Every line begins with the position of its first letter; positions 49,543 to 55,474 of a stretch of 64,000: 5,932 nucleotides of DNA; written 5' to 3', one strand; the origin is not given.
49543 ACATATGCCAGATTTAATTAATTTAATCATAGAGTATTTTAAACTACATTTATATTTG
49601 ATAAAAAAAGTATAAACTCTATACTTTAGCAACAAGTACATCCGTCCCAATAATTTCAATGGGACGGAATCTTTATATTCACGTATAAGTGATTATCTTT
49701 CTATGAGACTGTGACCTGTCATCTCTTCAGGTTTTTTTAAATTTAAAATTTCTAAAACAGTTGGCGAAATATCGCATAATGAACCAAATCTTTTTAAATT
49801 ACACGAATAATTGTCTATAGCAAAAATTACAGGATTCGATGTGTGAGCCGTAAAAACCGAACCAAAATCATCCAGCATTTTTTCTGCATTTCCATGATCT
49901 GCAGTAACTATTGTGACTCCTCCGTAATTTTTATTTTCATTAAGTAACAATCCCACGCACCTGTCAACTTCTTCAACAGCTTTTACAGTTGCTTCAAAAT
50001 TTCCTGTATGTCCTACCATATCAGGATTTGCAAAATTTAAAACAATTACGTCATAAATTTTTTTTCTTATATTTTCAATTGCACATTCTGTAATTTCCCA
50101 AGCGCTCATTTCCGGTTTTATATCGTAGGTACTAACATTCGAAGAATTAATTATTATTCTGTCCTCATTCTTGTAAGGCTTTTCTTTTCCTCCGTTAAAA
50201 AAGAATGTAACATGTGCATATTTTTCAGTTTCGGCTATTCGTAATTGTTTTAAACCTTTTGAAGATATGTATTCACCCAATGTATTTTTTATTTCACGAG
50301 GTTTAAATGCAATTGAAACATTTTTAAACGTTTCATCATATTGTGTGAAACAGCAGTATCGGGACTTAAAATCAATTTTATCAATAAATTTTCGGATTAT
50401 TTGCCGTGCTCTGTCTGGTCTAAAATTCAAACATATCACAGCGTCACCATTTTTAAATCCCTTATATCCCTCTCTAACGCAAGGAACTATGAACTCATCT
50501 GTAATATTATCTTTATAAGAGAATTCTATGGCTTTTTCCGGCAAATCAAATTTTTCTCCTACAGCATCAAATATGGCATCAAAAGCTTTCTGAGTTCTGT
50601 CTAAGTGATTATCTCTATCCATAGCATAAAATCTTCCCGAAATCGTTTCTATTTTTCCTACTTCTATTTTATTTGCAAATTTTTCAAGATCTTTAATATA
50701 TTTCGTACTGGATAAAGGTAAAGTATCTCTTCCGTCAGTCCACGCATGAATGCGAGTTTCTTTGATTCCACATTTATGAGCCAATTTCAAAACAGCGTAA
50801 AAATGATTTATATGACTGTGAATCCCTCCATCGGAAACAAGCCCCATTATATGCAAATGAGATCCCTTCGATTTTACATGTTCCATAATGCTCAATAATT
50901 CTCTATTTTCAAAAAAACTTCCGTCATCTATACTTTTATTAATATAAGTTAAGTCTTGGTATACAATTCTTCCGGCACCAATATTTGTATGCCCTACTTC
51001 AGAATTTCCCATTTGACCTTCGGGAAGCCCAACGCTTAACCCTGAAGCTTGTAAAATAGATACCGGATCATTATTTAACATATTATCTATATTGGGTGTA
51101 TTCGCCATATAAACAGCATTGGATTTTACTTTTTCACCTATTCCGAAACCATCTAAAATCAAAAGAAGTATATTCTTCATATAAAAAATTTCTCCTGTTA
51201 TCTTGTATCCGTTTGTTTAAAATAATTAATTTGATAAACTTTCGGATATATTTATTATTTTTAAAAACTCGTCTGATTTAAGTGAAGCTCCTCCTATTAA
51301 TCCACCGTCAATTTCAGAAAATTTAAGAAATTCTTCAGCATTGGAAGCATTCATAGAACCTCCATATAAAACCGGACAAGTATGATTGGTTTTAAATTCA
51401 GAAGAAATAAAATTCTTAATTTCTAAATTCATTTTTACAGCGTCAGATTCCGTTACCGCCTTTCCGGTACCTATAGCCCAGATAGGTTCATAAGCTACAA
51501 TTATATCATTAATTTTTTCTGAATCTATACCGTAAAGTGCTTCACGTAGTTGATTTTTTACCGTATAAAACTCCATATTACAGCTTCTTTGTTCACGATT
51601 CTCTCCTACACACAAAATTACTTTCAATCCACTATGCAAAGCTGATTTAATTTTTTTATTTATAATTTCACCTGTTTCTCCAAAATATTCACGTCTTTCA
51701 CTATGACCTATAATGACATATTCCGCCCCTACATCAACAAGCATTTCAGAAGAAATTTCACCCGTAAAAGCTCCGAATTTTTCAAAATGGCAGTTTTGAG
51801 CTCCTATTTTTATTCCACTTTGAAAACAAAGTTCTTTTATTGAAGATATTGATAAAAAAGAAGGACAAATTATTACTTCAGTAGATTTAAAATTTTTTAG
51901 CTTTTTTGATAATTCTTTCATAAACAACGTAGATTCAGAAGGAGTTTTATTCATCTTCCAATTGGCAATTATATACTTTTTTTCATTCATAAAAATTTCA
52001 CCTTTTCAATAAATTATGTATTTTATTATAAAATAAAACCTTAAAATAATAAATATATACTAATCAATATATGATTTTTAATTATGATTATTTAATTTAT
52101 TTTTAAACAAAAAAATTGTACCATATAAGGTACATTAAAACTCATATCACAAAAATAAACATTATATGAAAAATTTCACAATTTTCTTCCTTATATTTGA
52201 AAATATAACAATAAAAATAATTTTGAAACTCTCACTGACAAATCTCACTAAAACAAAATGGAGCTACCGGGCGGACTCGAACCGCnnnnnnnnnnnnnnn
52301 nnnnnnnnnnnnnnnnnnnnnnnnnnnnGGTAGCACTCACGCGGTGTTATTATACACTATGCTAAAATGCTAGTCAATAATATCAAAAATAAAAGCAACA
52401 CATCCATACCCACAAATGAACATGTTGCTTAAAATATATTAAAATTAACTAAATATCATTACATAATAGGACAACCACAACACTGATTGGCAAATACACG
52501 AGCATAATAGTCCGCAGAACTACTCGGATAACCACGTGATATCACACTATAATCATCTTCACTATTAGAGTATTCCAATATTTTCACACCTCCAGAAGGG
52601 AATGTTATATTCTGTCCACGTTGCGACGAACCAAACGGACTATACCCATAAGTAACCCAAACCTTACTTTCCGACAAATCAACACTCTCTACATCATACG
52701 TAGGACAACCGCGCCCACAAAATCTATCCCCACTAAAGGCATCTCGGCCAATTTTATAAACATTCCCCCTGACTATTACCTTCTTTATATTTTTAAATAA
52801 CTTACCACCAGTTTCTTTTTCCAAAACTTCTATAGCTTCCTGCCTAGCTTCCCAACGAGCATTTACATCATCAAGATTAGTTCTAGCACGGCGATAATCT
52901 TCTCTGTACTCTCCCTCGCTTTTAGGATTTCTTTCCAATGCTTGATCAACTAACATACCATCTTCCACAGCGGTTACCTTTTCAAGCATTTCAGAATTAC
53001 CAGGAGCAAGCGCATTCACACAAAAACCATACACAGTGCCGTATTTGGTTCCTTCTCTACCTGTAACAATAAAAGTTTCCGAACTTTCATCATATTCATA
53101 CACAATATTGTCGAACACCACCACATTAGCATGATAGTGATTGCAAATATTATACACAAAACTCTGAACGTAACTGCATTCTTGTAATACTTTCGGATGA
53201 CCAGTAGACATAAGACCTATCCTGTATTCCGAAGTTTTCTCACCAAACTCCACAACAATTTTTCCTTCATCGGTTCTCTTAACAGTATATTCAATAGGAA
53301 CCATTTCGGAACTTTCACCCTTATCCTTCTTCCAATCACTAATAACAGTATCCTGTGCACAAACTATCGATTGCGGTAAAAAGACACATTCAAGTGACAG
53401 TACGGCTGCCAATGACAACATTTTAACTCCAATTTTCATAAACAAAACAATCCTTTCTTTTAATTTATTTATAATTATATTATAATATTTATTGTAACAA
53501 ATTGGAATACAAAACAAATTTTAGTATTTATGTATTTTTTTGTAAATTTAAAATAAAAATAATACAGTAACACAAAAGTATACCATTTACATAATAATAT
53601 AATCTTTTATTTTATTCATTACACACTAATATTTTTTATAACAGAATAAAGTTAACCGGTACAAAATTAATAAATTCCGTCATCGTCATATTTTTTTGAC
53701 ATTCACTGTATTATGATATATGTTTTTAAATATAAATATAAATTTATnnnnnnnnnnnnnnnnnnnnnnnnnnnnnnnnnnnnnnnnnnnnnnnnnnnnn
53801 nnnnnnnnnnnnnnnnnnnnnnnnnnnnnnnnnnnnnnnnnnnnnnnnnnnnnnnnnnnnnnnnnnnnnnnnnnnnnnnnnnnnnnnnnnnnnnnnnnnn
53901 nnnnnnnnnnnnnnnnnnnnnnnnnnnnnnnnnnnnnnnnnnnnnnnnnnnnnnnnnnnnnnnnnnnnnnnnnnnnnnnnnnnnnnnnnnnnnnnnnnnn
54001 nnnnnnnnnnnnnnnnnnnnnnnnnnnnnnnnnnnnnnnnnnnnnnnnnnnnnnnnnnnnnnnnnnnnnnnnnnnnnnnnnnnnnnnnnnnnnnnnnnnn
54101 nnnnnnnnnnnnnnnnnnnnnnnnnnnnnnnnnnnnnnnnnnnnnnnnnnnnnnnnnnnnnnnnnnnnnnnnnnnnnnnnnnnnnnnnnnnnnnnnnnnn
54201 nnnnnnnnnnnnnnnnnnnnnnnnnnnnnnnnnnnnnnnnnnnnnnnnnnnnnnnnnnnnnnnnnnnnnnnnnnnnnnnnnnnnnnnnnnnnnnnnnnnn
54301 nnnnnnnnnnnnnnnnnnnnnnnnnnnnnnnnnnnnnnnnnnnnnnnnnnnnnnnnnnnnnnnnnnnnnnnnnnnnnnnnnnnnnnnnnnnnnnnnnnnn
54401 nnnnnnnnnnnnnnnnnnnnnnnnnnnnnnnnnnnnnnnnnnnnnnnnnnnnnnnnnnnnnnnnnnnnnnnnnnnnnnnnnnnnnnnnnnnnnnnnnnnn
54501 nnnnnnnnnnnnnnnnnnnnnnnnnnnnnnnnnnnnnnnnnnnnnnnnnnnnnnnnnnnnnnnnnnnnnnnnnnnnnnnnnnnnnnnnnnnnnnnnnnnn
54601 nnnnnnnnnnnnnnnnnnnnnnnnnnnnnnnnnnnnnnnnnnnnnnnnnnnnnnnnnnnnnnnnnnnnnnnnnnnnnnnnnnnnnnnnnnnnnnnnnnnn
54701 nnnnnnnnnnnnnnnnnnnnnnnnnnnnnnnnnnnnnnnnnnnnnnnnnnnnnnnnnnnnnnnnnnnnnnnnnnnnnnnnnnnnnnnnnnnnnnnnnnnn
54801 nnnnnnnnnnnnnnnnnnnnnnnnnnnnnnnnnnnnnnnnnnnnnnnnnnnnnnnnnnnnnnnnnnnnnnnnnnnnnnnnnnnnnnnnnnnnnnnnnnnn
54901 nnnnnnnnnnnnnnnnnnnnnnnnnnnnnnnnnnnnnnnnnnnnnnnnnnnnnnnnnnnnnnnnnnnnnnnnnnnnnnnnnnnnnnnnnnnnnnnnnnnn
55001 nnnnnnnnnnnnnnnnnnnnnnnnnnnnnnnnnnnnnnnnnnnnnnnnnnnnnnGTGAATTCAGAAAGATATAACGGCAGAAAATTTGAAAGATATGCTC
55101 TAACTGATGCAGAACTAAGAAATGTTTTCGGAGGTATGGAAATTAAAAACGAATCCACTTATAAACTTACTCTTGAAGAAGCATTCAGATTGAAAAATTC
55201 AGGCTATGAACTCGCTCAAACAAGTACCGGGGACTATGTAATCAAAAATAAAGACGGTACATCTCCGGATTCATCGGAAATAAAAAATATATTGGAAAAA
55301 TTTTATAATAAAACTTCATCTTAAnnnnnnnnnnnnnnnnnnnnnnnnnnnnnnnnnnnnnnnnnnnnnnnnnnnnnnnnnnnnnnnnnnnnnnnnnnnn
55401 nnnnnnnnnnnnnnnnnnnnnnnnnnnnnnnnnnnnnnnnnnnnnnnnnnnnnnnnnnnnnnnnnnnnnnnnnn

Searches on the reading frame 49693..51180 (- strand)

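Call 48: search_protein_families(library=pfam, proteins=[window:49693-51180:-], max_evalue=0.00001)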
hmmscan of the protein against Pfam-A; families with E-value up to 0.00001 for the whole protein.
window:49693-51180:- (495 aa): 2 families
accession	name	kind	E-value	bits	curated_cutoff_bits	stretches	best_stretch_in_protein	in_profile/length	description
PF01676.23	Metalloenzyme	-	2.5e-82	276.6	24.3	1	2-483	1-252/252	Metalloenzyme superfamily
PF06415.18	iPGM_N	-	7.2e-71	238.6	27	1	80-283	1-217/217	BPG-independent PGAM N-terminus (iPGM_N)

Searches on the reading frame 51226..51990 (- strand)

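Call 48: search_protein_families(library=pfam, proteins=[window:51226-51990:-], max_evalue=0.00001)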
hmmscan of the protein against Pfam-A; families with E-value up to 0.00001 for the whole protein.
window:51226-51990:- (254 aa): 1 family
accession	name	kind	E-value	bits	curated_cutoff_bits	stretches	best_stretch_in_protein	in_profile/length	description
PF00121.24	TIM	-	3.4e-89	299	20.1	1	6-248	2-244/245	Triosephosphate isomerase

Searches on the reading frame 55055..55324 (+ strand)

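Call 12: search_protein_families(library=ncbifam, proteins=[window:55055-55324:+], max_evalue=10)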
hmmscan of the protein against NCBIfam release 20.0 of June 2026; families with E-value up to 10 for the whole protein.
window:55055-55324:+ (89 aa): 0 families

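Call 13: search_protein_families(library=pfam, proteins=[window:55055-55324:+], max_evalue=10)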
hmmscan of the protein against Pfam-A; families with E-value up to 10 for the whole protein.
window:55055-55324:+ (89 aa): 2 families
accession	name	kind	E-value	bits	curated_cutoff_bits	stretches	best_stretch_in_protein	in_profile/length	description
PF14475.11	Mso1_Sec1_bdg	-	0.027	14.4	29.1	1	54-87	3-32/40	Sec1-binding region of Mso1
PF18451.7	CdiA_C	-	0.15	12.7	26.6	0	7-25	8-26/81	Contact-dependent growth inhibition CdiA C-terminal domain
